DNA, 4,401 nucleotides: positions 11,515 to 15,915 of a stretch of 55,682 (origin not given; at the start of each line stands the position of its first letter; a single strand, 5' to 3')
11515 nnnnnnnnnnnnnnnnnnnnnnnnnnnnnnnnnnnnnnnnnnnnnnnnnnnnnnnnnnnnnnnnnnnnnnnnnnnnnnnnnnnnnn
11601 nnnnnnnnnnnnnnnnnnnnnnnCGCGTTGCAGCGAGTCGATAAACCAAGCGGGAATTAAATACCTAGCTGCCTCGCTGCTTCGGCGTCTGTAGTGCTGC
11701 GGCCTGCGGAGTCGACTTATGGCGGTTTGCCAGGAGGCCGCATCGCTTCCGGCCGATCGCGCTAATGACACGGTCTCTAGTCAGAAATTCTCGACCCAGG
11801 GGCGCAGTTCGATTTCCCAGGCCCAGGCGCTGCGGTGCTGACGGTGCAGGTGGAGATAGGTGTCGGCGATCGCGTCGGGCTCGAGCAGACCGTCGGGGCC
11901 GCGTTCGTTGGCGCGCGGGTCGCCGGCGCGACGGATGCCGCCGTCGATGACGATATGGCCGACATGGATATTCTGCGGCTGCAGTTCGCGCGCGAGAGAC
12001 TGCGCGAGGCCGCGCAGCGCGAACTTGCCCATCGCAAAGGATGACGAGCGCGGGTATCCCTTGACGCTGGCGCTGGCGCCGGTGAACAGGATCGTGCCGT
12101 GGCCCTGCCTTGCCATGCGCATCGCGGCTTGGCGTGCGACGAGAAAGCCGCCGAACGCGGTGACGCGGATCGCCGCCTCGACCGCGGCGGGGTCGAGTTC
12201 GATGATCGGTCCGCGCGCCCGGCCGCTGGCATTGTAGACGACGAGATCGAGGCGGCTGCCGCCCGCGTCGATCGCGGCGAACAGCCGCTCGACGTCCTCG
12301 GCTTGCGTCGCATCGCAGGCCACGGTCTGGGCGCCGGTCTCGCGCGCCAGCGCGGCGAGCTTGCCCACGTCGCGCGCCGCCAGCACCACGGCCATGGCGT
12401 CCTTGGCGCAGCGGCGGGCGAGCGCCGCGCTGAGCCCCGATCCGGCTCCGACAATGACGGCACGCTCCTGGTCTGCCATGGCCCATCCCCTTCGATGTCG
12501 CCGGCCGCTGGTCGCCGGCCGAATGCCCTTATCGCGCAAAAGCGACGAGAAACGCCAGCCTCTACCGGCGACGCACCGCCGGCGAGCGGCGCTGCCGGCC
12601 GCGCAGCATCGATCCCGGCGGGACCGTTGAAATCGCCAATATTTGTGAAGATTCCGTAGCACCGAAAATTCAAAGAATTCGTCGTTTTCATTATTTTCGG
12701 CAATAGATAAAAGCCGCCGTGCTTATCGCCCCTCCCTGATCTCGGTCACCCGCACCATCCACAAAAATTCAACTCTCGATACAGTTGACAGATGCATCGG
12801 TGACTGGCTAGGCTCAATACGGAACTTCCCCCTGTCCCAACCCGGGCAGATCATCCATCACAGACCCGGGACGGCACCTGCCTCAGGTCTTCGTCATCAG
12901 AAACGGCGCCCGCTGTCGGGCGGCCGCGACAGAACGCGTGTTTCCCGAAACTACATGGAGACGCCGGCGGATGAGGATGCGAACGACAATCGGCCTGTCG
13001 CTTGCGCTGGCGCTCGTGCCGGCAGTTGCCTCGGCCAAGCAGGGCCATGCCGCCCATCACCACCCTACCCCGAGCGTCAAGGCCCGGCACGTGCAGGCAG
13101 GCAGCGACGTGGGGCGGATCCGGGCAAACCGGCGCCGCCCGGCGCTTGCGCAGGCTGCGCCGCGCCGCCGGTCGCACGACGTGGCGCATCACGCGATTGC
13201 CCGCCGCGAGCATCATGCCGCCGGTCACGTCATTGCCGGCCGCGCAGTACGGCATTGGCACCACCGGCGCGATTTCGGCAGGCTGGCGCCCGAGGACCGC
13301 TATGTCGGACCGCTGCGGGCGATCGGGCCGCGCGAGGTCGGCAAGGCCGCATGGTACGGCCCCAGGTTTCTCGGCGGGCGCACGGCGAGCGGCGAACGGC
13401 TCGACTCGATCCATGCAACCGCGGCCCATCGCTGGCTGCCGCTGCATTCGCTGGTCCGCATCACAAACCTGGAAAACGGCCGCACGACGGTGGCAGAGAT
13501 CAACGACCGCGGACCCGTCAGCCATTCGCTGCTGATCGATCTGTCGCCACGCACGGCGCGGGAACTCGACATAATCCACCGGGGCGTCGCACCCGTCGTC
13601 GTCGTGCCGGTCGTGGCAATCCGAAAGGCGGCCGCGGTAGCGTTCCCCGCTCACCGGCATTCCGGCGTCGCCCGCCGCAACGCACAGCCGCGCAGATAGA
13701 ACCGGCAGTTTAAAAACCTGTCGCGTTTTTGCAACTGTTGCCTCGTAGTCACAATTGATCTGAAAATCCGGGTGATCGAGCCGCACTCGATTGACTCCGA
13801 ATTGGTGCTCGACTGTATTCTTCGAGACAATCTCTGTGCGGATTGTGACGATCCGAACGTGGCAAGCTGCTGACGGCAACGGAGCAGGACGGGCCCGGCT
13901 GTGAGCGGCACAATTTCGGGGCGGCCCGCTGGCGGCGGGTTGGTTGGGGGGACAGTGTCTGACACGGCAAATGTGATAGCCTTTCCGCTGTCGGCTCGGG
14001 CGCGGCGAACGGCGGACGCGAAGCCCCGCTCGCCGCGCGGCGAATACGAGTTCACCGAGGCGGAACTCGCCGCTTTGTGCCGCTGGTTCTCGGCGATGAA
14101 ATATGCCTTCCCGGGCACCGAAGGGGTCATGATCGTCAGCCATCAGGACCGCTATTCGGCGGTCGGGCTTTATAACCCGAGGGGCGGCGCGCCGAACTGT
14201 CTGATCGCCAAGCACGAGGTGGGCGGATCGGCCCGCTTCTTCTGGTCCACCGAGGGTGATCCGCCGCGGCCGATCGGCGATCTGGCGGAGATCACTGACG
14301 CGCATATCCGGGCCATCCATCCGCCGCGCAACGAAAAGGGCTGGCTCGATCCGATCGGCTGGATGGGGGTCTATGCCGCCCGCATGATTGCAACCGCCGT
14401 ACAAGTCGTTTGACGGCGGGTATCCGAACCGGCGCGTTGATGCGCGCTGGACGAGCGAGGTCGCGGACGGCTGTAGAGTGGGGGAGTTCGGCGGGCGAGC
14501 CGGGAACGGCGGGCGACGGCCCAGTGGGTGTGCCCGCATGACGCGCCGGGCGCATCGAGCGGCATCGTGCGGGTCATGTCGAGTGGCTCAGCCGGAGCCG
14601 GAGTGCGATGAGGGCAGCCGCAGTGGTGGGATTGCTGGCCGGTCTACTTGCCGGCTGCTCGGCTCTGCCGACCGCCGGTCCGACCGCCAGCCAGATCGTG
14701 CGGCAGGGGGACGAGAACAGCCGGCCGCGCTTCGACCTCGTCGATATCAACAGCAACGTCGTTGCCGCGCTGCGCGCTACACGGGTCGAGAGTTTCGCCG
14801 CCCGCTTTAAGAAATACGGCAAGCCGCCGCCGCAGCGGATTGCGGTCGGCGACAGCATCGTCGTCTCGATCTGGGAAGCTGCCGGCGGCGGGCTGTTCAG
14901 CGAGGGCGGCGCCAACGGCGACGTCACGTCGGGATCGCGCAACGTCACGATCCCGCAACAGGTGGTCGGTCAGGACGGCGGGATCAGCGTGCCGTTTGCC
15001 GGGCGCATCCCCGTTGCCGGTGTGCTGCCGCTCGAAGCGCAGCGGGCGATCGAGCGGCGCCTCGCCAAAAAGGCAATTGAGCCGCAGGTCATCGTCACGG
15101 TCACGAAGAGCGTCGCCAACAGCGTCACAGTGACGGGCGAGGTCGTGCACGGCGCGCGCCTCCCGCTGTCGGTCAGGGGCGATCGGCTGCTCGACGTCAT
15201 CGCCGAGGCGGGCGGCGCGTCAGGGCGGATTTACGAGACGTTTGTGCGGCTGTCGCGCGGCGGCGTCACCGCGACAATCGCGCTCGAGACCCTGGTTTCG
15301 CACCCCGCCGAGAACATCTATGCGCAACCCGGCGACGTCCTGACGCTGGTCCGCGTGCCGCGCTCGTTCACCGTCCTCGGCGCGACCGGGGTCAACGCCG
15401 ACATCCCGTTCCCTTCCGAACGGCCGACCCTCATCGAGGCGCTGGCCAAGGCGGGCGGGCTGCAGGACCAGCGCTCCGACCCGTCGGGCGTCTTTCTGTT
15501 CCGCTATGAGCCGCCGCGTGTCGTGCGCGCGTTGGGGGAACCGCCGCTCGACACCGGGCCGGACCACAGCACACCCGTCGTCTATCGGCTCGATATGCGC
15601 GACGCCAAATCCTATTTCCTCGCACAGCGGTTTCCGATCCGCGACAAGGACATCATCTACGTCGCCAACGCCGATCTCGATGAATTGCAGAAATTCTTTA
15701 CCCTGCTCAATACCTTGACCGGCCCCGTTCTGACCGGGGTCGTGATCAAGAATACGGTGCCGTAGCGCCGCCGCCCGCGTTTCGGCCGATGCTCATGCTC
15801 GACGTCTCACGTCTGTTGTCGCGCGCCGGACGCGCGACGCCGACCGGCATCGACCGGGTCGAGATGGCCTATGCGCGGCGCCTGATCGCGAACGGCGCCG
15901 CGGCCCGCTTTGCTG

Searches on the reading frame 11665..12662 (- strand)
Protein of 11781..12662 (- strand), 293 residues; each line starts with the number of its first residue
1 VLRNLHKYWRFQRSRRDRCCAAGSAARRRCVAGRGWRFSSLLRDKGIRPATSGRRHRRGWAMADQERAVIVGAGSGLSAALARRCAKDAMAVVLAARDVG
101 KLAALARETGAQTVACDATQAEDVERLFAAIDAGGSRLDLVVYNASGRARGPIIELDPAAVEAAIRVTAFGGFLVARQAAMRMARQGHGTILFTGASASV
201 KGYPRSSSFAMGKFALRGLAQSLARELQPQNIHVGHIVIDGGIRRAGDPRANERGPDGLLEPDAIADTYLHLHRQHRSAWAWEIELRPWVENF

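Call 10: search_protein_families(library=pfam, proteins=[window:11781-12662:-, window:11665-12486:-], max_evalue=0.01)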
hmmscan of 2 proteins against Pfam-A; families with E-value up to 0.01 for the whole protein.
window:11781-12662:- (293 aa): 7 families
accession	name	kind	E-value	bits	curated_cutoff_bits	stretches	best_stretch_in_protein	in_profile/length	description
PF00106.31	adh_short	-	2.7e-32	112.3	26.6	1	68-237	3-177/195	short chain dehydrogenase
PF13561.12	adh_short_C2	-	4.1e-26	92.4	27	1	72-237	1-171/236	Enoyl-(Acyl carrier protein) reductase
PF23441.1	SDR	-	2.6e-06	27.4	27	1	116-233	72-187/258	SDR-like rossmann domain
PF08659.16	KR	-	0.00082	19.8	22.6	1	69-226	4-166/180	KR domain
PF03435.24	Sacchrp_dh_NADP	-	0.005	17.6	25.1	1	69-145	2-80/129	Saccharopine dehydrogenase NADP binding domain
PF01488.26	Shikimate_DH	-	0.0061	17.1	24.3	0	64-128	11-73/138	Shikimate / quinate 5-dehydrogenase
PF13460.12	NAD_binding_10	-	0.0074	16.6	27.2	0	72-133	1-63/184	NAD(P)H-binding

window:11665-12486:- (273 aa): 0 families

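Call 11: search_protein_families(library=ncbifam, proteins=[window:11781-12662:-], max_evalue=0.001)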
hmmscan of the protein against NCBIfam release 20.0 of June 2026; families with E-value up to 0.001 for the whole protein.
window:11781-12662:- (293 aa): 193 families (the best 25 are shown)
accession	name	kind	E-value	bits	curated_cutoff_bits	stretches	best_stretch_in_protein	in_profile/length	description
NF005806.0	PRK07666.1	equivalog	7.5e-25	87.6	286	1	66-237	8-184/239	3-ketoacyl-ACP reductase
NF005594.0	PRK07326.1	equivalog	6.1e-24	84.9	271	1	64-288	5-231/237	SDR family oxidoreductase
NF009050.0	PRK12384.1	equivalog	9.3e-23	81.2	307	1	67-238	4-183/259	sorbitol-6-phosphate dehydrogenase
NF005559.1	PRK07231.1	subfamily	7.9e-22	77.9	215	1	65-237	4-181/249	glucose 1-dehydrogenase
NF005909.0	PRK07890.1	subfamily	3.4e-21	75.7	258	1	68-238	10-185/260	short chain dehydrogenase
NF009466.0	PRK12826.1-2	subfamily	5.7e-21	75.1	222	1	65-237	3-182/248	3-oxoacyl-ACP reductase FabG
NF004825.0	PRK06181.1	equivalog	9.8e-21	74.2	215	1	65-238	6-184/268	SDR family oxidoreductase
NF005067.0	PRK06484.1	equivalog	1.2e-20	73.6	713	1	64-238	7-187/524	short chain dehydrogenase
NF006565.0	PRK09072.1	equivalog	1.6e-20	73.8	238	1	65-237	5-179/265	SDR family oxidoreductase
NF005449.0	PRK07041.1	equivalog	2.7e-20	73.3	257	1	65-232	7-170/240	SDR family oxidoreductase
NF004824.0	PRK06180.1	subfamily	5.3e-20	71.7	298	1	64-251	3-191/279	oxidoreductase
NF006073.0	PRK08219.1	equivalog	8.1e-20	71.5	218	1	65-289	3-225/227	SDR family oxidoreductase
NF047923.1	pyridox_DH_SDR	equivalog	1.1e-19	70.9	325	1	64-237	2-177/243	pyridoxal 4-dehydrogenase, SDR-type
NF005893.0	PRK07856.1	equivalog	2e-19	69.9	255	1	65-239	8-179/255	SDR family oxidoreductase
NF005495.0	PRK07109.1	subfamily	2.9e-19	69.5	264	1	63-234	6-182/334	SDR family oxidoreductase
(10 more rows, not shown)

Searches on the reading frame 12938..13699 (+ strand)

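Call 10: search_protein_families(library=pfam, proteins=[window:12938-13699:+], max_evalue=0.01)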
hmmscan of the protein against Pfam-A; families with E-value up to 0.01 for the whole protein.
window:12938-13699:+ (253 aa): 1 family
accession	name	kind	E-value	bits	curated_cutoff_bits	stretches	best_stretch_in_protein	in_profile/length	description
PF03330.24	DPBB_1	-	1.4e-15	57.7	28.8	1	133-221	2-82/83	Lytic transglycolase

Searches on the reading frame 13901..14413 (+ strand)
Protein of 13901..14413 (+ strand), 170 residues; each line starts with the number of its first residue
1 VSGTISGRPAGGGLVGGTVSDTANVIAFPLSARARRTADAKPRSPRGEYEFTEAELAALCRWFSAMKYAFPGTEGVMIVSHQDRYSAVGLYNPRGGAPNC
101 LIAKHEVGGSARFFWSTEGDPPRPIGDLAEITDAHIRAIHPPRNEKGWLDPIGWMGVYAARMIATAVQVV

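Call 18: search_protein_families(library=pfam, proteins=[window:13901-14413:+], max_evalue=0.0001)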
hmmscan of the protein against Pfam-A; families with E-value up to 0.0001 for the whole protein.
window:13901-14413:+ (170 aa): 0 families

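Call 52: search_protein_families(library=pfam, proteins=[window:13901-14413:+], max_evalue=0.01)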
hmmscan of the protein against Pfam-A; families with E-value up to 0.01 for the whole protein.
window:13901-14413:+ (170 aa): 0 families

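Call 84: find_homologous_proteins(query=window:13946-14413:+, max_evalue=0.001)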
Query window:13946-14413:+ (155 aa): 641 proteins with E <= 0.001 among 714 candidates; the best 120 are listed.
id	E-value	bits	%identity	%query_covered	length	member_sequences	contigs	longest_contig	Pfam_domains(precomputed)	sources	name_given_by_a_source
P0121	1.7e-101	355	100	100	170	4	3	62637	-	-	-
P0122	7.7e-86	304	87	98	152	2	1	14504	-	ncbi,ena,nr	ncbi:MAG TPA: hypothetical protein VME41_14435 [Stellaceae bacterium]|nr:hypothetical protein [Stell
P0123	2.0e-85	302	87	98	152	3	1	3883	-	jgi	-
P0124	4.3e-81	288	83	100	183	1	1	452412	-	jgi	jgi:hypothetical protein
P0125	1.6e-80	286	82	100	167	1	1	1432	-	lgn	-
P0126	2.0e-80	286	83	100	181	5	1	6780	-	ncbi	-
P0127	2.1e-80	286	83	100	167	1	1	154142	-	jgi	jgi:hypothetical protein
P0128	2.2e-80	286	84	100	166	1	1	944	-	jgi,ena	-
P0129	3.3e-79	282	81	100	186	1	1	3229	-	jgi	jgi:hypothetical protein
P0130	3.5e-79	282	81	98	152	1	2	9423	-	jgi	jgi:hypothetical protein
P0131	4.0e-79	282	81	100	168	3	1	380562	-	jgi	jgi:hypothetical protein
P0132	4.3e-79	282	83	100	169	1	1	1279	-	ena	-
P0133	6.1e-79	281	82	100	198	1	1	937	-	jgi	jgi:hypothetical protein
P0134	7.1e-79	281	79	100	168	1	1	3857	-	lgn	-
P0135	8.6e-79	281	79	100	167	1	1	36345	-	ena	-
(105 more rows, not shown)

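Call 89: predict_structure(alignment_id=A1)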
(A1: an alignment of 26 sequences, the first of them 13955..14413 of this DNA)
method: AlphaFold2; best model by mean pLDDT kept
length: 152 residues; sequences in the alignment: 26
mean_pLDDT: 60.2   pTM: 0.52
mean pLDDT of the five models: 60.2, 56.1, 52.1, 43.1, 40.9
residues with pLDDT >= 90: 0; 70-90: 42; 50-70: 78; < 50: 32
segments of 3 or more residues with pLDDT < 50: 1-27, 150-152
pLDDT, mean of each block of 10 residues (from residue 1): 30 31 45 74 71 62 67 61 73 72 68 66 66 66 58 33
secondary structure, 60 per line:
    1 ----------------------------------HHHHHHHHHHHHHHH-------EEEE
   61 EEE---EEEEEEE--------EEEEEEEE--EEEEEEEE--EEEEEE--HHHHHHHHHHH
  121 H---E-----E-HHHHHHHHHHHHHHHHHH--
elements in order: H35-49 E57-63 E67-73 E82-89 E92-99 E102-107 H110-121 H133-150

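Call 92: fold_search(model_id=the predicted structure, library=pdb)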
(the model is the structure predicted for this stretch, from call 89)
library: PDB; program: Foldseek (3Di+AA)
matches with E <= 10: 943; with E <= 0.001: 0
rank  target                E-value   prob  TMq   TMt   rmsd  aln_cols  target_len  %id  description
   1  7fj7_A                1.4e-01  0.57  0.22  0.11   5.9        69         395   23  KpAckA (PduW) native structure (released 2022-08-10)
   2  3tfz_E                1.5e-01  0.06  0.16  0.15  14.5       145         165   18  Crystal structure of Zhui aromatase/cyclase from Streptomcyes sp. R1128 (released 2011-09-14)
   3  3tfz_C                2.0e-01  0.10  0.20  0.19  14.3       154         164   14  Crystal structure of Zhui aromatase/cyclase from Streptomcyes sp. R1128 (released 2011-09-14)
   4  3tfz_B                2.2e-01  0.28  0.19  0.17   7.8        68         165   20  Crystal structure of Zhui aromatase/cyclase from Streptomcyes sp. R1128 (released 2011-09-14)
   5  4xrt_A                2.4e-01  0.11  0.23  0.15  13.4       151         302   12  Crystal structure of the di-domain ARO/CYC StfQ from the steffimycin biosynthetic pathway (released 2015-12-02)
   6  2ffs_A                2.4e-01  0.10  0.21  0.21  13.2       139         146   12  Structure of PR10-allergen-like protein PA1206 from Pseudomonas aeruginosa PAO1 (released 2006-01-10)
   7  2ffs_B                2.8e-01  0.10  0.21  0.21  13.1       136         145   13  Structure of PR10-allergen-like protein PA1206 from Pseudomonas aeruginosa PAO1 (released 2006-01-10)
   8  5i7j_B                2.8e-01  0.04  0.14  0.12  18.4       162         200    8  Crystal Structure of Human SPLUNC1 Disulfide Mutant M3 (I76C, V214C) (released 2016-05-18)
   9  4xh4                  3.2e-01  0.30  0.24  0.12   5.2        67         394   10  Crystal structure of Salmonella typhimurium propionate kinase A88V mutant, in complex with AMPPNP and propionate (released 2015-08-19)
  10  3tfz_F                3.2e-01  0.08  0.20  0.20  13.8       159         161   16  Crystal structure of Zhui aromatase/cyclase from Streptomcyes sp. R1128 (released 2011-09-14)
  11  9f9p_F                4.6e-01  0.08  0.20  0.15  18.0       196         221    7  CryoEM structure of recombinant Trypanosoma cruzi apo proteasome 20S subunit (released 2024-12-25)
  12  9dv8                  4.8e-01  0.38  0.25  0.10   6.2        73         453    7  The Apo structure of AckA from Treponema vincentii (released 2025-01-22)
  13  3cwy                  4.8e-01  0.20  0.30  0.33   8.4       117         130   12  Structure of CagD from H. pylori pathogenicity island crystallized in the presence of Cu(II) ions (released 2008-12-30)
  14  4fpw_B                4.8e-01  0.12  0.20  0.19  13.5       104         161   10  Crystal Structure of CalU16 from Micromonospora echinospora. Northeast Structural Genomics Consortium Target MiR12. (released 2012-12-12)
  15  7oxx_C                4.8e-01  0.11  0.21  0.22  21.6       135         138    9  CrabP2 mutant R30AK31A (released 2022-07-13)
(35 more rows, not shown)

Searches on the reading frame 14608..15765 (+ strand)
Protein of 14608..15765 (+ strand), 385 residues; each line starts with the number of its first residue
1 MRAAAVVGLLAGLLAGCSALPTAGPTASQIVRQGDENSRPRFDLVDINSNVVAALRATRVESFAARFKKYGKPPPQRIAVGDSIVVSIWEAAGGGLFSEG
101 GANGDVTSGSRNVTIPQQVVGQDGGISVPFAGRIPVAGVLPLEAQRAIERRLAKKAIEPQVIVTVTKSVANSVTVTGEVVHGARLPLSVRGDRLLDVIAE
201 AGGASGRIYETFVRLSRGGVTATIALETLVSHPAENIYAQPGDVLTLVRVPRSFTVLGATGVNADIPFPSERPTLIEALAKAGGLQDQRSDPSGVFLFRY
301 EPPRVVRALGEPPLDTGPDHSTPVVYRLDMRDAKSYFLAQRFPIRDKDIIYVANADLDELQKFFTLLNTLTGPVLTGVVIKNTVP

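Call 7: search_protein_families(library=pfam, proteins=[window:14608-15765:+], max_evalue=0.001)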
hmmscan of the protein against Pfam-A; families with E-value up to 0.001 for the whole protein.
window:14608-15765:+ (385 aa): 3 families
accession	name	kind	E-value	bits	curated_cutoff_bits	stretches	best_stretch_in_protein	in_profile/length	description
PF22461.2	SLBB_2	-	1.1e-14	54.7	27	2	254-352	3-79/79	SLBB domain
PF02563.21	Poly_export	-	3.9e-14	53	28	1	73-166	4-77/77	Polysaccharide biosynthesis/export protein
PF10531.15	SLBB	-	3.2e-06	27.3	27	0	173-220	2-50/55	SLBB domain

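Call 11: search_protein_families(library=ncbifam, proteins=[window:14608-15765:+], max_evalue=0.001)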
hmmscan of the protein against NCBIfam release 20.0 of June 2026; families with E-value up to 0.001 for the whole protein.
window:14608-15765:+ (385 aa): 5 families
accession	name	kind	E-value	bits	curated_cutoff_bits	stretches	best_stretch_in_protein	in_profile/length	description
NF011722.0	PRK15175.1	equivalog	4.2e-30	104.8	456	1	13-363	13-340/355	Vi polysaccharide ABC transporter protein VexA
NF011658.0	PRK15078.1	subfamily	1.5e-27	96.4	333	1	7-364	11-356/380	polysaccharide export protein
TIGR03028.1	EpsE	equivalog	1.6e-12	47.2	262.65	1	120-301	26-210/239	polysaccharide export protein EpsE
TIGR03027.2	pepcterm_export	equivalog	7.5e-11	42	180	1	119-246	26-163/169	XrtA/PEP-CTERM system exopolysaccharide export protein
NF041843.1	EpsY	equivalog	1.5e-09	37.4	320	1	117-204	74-160/211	exopolysaccharide export protein EpsY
